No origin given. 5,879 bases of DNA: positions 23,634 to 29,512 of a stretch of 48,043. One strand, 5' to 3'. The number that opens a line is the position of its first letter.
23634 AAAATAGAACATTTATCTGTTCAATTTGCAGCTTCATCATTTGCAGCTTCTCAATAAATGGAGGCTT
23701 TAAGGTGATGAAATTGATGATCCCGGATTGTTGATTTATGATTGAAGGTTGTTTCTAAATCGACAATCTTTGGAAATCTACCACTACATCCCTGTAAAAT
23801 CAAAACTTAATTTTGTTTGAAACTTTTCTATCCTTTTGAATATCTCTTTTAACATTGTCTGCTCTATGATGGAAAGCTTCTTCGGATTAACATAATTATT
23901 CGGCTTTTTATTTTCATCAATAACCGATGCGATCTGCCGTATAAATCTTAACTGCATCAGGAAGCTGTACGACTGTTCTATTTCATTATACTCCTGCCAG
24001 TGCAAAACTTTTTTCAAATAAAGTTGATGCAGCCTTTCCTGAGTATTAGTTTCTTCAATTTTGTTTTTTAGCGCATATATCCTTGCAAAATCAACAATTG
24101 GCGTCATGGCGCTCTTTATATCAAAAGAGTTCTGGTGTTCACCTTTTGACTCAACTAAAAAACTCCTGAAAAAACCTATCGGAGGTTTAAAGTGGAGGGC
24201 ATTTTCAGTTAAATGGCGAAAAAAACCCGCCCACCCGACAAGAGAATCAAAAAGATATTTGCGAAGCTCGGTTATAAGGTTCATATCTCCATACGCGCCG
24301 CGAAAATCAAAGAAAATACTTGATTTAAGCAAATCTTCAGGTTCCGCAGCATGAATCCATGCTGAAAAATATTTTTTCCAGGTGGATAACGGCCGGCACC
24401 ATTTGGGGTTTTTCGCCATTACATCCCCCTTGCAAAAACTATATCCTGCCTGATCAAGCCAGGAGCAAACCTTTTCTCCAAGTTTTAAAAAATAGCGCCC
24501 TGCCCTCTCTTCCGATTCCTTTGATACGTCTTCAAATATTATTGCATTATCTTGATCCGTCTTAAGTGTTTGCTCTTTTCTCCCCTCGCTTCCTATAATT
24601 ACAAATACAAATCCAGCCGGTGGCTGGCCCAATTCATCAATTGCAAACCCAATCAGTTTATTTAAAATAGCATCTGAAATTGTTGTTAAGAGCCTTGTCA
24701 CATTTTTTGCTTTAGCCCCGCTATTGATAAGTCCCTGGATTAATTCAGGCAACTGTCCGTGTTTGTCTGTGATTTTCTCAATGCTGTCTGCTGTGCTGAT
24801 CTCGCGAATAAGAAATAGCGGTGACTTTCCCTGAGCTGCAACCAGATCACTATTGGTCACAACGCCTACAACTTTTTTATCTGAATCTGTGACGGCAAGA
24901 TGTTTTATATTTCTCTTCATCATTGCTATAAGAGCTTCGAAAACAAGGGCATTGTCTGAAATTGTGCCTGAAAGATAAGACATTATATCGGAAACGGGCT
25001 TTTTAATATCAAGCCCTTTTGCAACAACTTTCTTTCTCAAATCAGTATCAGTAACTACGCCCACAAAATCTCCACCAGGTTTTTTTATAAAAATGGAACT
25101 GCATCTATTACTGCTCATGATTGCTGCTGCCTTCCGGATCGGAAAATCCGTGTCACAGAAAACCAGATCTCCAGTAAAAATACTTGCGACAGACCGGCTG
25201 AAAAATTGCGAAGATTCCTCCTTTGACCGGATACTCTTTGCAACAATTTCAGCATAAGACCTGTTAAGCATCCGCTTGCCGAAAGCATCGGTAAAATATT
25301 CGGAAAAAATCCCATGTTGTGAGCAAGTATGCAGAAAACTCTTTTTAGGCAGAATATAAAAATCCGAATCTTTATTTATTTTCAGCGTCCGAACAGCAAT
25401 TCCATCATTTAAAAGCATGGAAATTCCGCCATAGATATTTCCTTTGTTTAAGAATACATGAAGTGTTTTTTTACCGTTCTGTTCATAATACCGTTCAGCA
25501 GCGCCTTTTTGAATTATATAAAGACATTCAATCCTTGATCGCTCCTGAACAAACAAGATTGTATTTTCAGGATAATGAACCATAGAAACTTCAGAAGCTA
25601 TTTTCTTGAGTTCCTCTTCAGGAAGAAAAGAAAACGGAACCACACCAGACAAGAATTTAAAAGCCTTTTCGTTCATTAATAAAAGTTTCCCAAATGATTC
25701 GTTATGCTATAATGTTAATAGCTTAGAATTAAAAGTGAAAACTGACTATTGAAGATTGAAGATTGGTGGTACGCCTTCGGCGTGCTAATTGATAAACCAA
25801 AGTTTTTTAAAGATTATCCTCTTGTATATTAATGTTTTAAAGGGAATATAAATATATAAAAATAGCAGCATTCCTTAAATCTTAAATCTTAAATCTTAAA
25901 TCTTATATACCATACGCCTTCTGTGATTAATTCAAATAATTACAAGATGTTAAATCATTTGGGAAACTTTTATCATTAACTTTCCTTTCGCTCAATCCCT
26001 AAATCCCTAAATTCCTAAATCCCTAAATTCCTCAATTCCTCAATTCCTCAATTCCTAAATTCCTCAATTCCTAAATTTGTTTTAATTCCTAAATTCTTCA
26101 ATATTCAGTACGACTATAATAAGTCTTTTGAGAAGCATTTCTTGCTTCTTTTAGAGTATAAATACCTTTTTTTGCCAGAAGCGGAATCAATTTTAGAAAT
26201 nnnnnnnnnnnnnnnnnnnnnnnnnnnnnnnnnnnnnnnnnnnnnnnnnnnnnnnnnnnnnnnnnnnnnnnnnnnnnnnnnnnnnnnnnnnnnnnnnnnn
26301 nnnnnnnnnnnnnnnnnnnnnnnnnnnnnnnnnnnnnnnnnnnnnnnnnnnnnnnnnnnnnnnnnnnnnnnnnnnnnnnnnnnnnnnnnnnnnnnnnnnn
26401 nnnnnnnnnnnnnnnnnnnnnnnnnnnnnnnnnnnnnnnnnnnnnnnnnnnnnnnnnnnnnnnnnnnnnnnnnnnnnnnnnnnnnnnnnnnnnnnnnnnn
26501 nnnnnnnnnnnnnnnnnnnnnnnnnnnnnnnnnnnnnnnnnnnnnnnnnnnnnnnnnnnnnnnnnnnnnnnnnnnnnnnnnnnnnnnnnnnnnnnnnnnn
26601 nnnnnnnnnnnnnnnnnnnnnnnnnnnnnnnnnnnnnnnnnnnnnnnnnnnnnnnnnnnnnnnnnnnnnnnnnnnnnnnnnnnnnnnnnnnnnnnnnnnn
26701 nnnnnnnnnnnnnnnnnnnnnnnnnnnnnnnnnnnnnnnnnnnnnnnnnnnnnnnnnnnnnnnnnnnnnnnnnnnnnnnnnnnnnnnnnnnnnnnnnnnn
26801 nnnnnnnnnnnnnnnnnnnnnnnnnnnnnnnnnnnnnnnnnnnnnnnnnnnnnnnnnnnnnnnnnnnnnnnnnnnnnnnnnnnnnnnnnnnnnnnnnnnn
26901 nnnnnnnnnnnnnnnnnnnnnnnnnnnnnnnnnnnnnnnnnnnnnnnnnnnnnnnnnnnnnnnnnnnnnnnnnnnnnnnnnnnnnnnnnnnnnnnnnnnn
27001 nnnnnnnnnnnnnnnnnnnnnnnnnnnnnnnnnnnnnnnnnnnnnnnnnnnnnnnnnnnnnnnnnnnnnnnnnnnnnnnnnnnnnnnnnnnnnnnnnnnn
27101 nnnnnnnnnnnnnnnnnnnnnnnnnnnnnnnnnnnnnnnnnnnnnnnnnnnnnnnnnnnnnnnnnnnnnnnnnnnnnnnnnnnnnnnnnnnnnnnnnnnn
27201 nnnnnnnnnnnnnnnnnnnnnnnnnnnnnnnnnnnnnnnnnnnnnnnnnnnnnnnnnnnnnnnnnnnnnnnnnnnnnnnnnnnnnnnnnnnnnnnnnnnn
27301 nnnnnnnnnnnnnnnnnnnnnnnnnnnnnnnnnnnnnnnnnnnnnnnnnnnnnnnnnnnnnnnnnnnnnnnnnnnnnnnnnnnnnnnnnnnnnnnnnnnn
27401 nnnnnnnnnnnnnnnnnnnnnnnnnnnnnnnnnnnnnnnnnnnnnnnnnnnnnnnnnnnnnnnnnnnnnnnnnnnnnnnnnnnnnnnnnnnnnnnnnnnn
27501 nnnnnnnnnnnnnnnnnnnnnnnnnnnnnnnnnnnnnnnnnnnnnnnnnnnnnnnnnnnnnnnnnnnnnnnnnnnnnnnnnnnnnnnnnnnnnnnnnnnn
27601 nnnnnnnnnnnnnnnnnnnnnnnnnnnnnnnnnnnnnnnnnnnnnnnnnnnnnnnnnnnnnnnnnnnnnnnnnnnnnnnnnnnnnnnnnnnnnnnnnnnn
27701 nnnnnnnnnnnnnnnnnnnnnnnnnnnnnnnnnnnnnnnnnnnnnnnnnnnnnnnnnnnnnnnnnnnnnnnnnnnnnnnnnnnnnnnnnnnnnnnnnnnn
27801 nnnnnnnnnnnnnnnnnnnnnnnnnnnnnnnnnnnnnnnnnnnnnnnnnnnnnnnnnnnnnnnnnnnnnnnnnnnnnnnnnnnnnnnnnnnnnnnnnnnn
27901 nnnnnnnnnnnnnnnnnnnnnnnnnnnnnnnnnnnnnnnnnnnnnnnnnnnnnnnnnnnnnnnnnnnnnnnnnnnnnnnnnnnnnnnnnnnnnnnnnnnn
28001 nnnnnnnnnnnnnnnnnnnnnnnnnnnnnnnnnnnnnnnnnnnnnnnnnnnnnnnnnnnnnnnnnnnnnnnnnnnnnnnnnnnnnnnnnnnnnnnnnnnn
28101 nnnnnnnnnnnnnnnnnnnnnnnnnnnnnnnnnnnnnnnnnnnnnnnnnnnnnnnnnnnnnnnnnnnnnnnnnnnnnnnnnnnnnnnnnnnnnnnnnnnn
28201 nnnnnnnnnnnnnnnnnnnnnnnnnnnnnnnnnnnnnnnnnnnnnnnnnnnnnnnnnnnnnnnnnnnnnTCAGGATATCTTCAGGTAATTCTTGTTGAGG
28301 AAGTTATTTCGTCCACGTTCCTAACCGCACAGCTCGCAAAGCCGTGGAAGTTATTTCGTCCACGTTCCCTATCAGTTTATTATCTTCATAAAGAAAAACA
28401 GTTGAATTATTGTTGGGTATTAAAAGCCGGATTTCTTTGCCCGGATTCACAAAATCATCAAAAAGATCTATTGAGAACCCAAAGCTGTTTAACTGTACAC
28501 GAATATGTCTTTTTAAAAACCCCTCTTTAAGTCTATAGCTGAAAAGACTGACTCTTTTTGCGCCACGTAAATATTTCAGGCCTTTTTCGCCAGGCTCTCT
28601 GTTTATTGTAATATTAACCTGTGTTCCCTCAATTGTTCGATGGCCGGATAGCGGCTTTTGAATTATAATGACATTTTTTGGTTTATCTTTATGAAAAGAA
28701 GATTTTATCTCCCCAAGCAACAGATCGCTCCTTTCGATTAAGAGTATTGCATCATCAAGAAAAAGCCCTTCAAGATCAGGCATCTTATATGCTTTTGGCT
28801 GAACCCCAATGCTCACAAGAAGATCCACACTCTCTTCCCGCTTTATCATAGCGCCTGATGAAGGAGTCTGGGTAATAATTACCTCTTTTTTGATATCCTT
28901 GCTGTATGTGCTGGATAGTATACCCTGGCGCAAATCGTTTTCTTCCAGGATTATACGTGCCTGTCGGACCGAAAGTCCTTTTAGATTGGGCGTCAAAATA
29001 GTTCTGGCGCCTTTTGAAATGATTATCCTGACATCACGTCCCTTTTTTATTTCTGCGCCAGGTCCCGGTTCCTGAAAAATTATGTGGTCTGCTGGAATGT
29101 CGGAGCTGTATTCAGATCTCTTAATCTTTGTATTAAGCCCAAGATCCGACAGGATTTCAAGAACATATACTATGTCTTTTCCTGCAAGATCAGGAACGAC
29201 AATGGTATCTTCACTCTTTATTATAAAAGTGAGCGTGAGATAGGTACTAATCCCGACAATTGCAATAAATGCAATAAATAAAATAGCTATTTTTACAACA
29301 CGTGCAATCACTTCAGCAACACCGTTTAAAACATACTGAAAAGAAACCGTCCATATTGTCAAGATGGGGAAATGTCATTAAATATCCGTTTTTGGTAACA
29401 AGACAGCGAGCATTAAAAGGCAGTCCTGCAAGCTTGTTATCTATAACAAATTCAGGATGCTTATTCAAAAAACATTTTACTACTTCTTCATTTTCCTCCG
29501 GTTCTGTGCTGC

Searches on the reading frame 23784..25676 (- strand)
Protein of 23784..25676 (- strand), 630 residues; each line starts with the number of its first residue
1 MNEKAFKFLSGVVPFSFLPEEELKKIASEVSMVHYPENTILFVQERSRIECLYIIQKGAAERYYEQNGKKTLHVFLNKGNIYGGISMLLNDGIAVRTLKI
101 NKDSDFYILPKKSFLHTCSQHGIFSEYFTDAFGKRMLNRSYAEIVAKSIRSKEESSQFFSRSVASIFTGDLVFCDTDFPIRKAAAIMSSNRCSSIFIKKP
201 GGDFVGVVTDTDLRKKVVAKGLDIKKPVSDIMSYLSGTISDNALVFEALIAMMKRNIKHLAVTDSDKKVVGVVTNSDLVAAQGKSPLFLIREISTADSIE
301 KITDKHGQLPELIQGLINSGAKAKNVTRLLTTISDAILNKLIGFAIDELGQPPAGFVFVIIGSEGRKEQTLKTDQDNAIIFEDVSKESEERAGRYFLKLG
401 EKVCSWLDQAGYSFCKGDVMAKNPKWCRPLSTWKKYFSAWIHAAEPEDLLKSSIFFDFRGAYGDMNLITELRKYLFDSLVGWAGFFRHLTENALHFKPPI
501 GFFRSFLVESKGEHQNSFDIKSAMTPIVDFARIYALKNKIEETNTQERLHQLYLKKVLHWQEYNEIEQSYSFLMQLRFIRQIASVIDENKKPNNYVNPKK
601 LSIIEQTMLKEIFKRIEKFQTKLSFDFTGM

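Call 6: search_protein_families(library=pfam, proteins=[window:23784-25676:-])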
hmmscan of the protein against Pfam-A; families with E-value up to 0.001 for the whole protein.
window:23784-25676:- (630 aa): 4 families
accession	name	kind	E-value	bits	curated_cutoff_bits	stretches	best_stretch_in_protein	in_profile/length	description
PF03445.19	DUF294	-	2.6e-48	163.9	21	1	308-447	2-138/138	Putative nucleotidyltransferase DUF294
PF10335.14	DUF294_C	-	2.8e-43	147.7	22.5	1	485-627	3-145/145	Putative nucleotidyltransferase substrate binding domain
PF00571.33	CBS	-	4e-18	65.9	24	2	228-281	1-54/57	CBS domain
PF00027.35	cNMP_binding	-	2.4e-10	40.7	27.5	1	33-121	2-89/89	Cyclic nucleotide-binding domain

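Call 11: find_encoding_contigs(protein=window:23784-25676:-, flank=10000, max_places=10)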
Protein window:23784-25676:- (630 aa): 1 contig read that carries it; 1 place shown.
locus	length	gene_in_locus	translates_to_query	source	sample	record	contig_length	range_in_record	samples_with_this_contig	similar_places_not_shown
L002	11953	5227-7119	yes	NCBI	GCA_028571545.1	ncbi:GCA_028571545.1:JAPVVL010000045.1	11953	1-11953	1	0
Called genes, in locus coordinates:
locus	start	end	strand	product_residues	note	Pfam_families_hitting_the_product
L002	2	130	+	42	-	?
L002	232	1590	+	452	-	PF01029:NusB, PF22458:RsmF-B_ferredox, PF01189:Methyltr_RsmB-F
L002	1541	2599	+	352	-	PF03793:PASTA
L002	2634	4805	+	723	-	PF00929:RNase_T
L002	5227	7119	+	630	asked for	PF00027:cNMP_binding, PF00571:CBS, PF03445:DUF294, PF10335:DUF294_C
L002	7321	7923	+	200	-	PF00571:CBS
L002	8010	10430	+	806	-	PF04932:Wzy_C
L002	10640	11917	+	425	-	PF10082:BBP2_2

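Call 29: find_homologous_proteins(query=window:23784-25676:-, max_evalue=1e-100)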
Query window:23784-25676:- (630 aa): 2301 proteins with E <= 1e-100 among 8000 candidates; the best 120 are listed.
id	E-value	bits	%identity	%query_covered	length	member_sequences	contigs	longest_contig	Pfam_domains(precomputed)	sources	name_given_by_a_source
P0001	0.0e+0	1411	99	100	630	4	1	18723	PF10335.15,PF03445.20,PF00027.36,PF00571.34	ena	-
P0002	0.0e+0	1240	86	100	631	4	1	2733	PF10335.15,PF03445.20,PF00027.36,PF00571.34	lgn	-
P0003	0.0e+0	1236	87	100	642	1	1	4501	PF10335.15,PF03445.20,PF00027.36,PF00571.34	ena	-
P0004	0.0e+0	1234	86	100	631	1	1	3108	PF10335.15,PF03445.20,PF00027.36,PF00571.34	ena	-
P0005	0.0e+0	1233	85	100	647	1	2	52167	PF10335.15,PF03445.20,PF00027.36,PF00571.34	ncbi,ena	-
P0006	0.0e+0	1232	86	100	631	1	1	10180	PF10335.15,PF03445.20,PF00027.36,PF00571.34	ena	-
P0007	0.0e+0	1232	86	100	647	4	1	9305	PF10335.15,PF03445.20,PF00027.36,PF00571.34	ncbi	-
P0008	0.0e+0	1230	85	100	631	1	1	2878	PF10335.15,PF03445.20,PF00027.36,PF00571.34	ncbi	ncbi:MAG: DUF294 nucleotidyltransferase-like domain-containing protein [Desulfobacterales bacterium]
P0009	0.0e+0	1221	85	100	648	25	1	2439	PF10335.15,PF03445.20,PF00027.36,PF00571.34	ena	-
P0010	0.0e+0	1221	85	100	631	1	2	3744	PF10335.15,PF03445.20,PF00027.36,PF00571.34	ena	-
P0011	0.0e+0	1220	86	100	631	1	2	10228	PF10335.15,PF03445.20,PF00027.36,PF00571.34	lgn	-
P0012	0.0e+0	1153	71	100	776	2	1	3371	PF10335.15,PF03445.20,PF00027.36,PF00571.34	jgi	jgi:CBS domain-containing protein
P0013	0.0e+0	1151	71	100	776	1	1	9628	PF10335.15,PF03445.20,PF00027.36,PF00571.34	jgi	jgi:CBS domain-containing protein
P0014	0.0e+0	1150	81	100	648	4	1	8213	PF10335.15,PF03445.20,PF00027.36,PF00571.34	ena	-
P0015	0.0e+0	1138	69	100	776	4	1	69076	PF10335.15,PF03445.20,PF00027.36,PF00571.34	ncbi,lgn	ncbi:MAG: DUF294 nucleotidyltransferase-like domain-containing protein [Pseudomonadota bacterium]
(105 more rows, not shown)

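Call 30: find_encoding_contigs(protein=P0001, flank=10000, max_places=4)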
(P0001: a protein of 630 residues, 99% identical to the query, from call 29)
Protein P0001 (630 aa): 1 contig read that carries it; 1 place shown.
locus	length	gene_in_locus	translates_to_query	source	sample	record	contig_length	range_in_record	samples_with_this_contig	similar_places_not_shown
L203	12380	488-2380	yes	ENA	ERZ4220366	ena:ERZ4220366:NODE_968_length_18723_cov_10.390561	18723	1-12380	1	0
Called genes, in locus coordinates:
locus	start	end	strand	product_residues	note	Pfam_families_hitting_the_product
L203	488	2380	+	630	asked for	PF00027:cNMP_binding, PF00571:CBS, PF03445:DUF294, PF10335:DUF294_C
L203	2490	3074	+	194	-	PF00571:CBS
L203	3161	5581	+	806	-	PF04932:Wzy_C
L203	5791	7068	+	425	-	PF10082:BBP2_2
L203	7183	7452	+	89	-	-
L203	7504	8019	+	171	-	PF02572:CobA_CobO_BtuR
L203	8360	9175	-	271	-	PF00950:ABC-3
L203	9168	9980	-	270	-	PF00005:ABC_tran, PF13304:AAA_21 (weak)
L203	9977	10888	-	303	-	PF01297:ZnuA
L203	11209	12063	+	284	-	PF01513:NAD_kinase, PF20143:NAD_kinase_C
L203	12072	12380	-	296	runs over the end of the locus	PF02219:MTHFR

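Call 31: find_encoding_contigs(protein=P0005, flank=10000, max_places=4)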
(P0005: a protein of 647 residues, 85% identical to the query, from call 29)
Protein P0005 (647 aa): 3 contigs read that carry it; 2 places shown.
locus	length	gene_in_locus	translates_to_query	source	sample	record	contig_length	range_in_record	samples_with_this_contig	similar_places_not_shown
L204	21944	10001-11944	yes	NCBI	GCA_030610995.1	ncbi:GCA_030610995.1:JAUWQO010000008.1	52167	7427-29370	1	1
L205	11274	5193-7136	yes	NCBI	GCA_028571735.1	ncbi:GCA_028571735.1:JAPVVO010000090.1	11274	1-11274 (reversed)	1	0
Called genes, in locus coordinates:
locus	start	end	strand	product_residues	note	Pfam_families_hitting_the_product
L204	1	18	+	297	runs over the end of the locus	PF01259:SAICAR_synt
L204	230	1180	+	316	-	PF02195:ParB_N (weak)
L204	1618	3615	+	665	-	PF00474:SSF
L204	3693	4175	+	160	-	PF13414:TPR_11 (weak), PF00515:TPR_1, PF13424:TPR_12, PF13371:TPR_9, PF13414:TPR_11, PF00515:TPR_1, PF07719:TPR_2, PF13181:TPR_8, +7 more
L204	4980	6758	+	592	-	PF00474:SSF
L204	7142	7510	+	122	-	PF23198:PDE8A_N (weak), PF00072:Response_reg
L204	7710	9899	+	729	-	PF00929:RNase_T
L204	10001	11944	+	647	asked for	PF00027:cNMP_binding, PF00571:CBS, PF03445:DUF294, PF10335:DUF294_C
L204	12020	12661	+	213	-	PF00440:TetR_N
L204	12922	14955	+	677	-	PF16177:ACAS_N, PF00501:AMP-binding, PF13193:AMP-binding_C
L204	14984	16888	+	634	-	PF16177:ACAS_N, PF00501:AMP-binding, PF13193:AMP-binding_C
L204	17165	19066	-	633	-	PF00072:Response_reg, PF00989:PAS, PF08448:PAS_4, PF13426:PAS_9, PF00512:HisKA (weak), PF02518:HATPase_c, PF00072:Response_reg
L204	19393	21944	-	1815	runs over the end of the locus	PF00069:Pkinase, PF07714:PK_Tyr_Ser-Thr, PF13191:AAA_16, PF01590:GAF, PF13185:GAF_2, PF08448:PAS_4, PF13426:PAS_9, PF07568:HisKA_2, +2 more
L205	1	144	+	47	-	?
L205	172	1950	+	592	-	PF00474:SSF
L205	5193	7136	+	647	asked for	PF00027:cNMP_binding, PF00571:CBS, PF03445:DUF294, PF10335:DUF294_C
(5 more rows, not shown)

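Call 32: find_encoding_contigs(protein=P0006, flank=10000, max_places=4)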
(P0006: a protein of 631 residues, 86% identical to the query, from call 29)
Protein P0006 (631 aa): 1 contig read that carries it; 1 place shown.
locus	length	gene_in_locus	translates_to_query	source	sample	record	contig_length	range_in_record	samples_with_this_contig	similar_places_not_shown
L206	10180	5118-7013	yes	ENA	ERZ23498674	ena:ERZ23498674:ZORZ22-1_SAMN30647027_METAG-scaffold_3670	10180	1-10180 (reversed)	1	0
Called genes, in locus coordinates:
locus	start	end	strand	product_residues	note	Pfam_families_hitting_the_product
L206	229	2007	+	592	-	PF00474:SSF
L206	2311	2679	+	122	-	PF23198:PDE8A_N (weak), PF00072:Response_reg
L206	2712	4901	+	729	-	PF00929:RNase_T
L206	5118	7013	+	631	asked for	PF00027:cNMP_binding, PF00571:CBS, PF03445:DUF294, PF10335:DUF294_C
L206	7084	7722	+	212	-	PF00440:TetR_N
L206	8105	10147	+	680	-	PF16177:ACAS_N, PF00501:AMP-binding, PF13193:AMP-binding_C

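Call 33: find_encoding_contigs(protein=P0007, flank=10000, max_places=4)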
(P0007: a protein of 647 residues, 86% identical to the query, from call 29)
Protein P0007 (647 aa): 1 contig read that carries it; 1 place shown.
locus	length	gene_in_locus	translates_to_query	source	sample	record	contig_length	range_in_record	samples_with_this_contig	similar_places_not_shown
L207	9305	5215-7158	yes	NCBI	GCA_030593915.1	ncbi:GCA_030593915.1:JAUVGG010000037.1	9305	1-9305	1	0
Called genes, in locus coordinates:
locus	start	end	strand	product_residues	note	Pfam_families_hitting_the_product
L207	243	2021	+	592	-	PF00474:SSF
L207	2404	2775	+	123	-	PF00072:Response_reg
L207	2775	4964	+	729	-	PF00929:RNase_T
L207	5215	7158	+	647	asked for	PF00027:cNMP_binding, PF00571:CBS, PF03445:DUF294, PF10335:DUF294_C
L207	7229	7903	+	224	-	PF00440:TetR_N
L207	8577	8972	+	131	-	-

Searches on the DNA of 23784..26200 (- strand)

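Call 63: search_rna_families(sources=[L206, L204, L085, L090, L129, L158, L114, L135, L087, L084, L119, L155, L200, L136, L163, L187, L160], threshold=gathering)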
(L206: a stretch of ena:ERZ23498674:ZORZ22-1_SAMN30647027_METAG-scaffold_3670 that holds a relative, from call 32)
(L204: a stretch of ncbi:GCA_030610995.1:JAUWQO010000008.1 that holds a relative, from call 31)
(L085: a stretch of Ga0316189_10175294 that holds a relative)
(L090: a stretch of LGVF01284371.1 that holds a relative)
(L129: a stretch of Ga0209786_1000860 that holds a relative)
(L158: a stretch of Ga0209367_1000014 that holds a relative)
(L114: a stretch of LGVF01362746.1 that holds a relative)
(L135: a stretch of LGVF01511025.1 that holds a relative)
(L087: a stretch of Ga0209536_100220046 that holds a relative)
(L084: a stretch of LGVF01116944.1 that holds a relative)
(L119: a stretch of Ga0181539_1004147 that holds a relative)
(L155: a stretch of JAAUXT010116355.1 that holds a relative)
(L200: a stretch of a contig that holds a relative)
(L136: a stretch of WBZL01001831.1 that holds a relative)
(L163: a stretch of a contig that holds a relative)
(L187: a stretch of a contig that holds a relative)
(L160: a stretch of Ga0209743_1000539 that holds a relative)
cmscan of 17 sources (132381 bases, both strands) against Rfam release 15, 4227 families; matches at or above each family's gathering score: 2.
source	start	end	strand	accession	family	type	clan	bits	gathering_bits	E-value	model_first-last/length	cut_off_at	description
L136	11328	11401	+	RF00005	tRNA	Gene; tRNA;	CL00001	75.1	29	2.5e-14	1-71/71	no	tRNA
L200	400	472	-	RF00005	tRNA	Gene; tRNA;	CL00001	63.4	29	4.3e-11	1-71/71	no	tRNA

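Call 64: search_rna_families(source=window, start=25600, end=26200, threshold=evalue, max_evalue=1)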
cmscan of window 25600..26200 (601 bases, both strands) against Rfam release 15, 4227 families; matches with E-value up to 1: 0.
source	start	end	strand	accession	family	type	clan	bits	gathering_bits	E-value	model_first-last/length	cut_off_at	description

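Call 71: search_rna_families(sources=[L121, L112, L206, L085, L135, L151, L146, L124, L152], threshold=evalue, max_evalue=0.1)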
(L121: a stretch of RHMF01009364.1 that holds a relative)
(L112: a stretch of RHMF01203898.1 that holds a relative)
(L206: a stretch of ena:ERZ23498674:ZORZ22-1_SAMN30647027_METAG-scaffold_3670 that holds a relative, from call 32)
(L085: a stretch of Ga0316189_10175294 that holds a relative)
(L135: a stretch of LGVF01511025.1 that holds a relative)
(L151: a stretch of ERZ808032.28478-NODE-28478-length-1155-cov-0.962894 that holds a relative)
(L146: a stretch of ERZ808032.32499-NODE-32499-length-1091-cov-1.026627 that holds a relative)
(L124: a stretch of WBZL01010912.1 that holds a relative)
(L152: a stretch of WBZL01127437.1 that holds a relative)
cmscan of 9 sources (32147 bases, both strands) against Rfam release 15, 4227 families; matches with E-value up to 0.1: 3.
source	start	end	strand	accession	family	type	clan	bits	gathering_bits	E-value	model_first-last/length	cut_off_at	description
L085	1518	1666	+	RF01911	MIR2118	Gene; miRNA;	-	40.8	85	9.7e-05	1-170/170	no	MIR2118 microRNA precursor family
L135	186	265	-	RF03940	MIR9563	Gene; miRNA;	-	34.8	90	0.0035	1-127/127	no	MIR9563 microRNA precursor family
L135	180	271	-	RF04133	MIR2646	Gene; miRNA;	-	28.1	245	0.022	1-256/256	no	MIR2646 microRNA precursor family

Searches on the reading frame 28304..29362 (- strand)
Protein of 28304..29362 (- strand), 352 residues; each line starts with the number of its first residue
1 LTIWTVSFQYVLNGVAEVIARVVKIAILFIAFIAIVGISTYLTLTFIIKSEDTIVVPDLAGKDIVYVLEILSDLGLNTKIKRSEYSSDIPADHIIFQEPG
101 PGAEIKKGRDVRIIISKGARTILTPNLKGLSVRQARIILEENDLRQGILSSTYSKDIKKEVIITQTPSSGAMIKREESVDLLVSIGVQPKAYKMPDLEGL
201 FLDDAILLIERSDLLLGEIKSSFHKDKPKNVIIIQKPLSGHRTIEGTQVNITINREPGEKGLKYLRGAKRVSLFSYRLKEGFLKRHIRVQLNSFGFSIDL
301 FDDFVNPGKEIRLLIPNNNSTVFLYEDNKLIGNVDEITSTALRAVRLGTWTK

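Call 6: search_protein_families(library=pfam, proteins=[window:28304-29362:-])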
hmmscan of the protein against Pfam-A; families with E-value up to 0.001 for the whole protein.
window:28304-29362:- (352 aa): 1 family
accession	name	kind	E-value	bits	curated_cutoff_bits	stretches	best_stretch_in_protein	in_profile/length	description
PF03793.24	PASTA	-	3.3e-37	126.7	23.2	3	55-117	2-64/64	PASTA domain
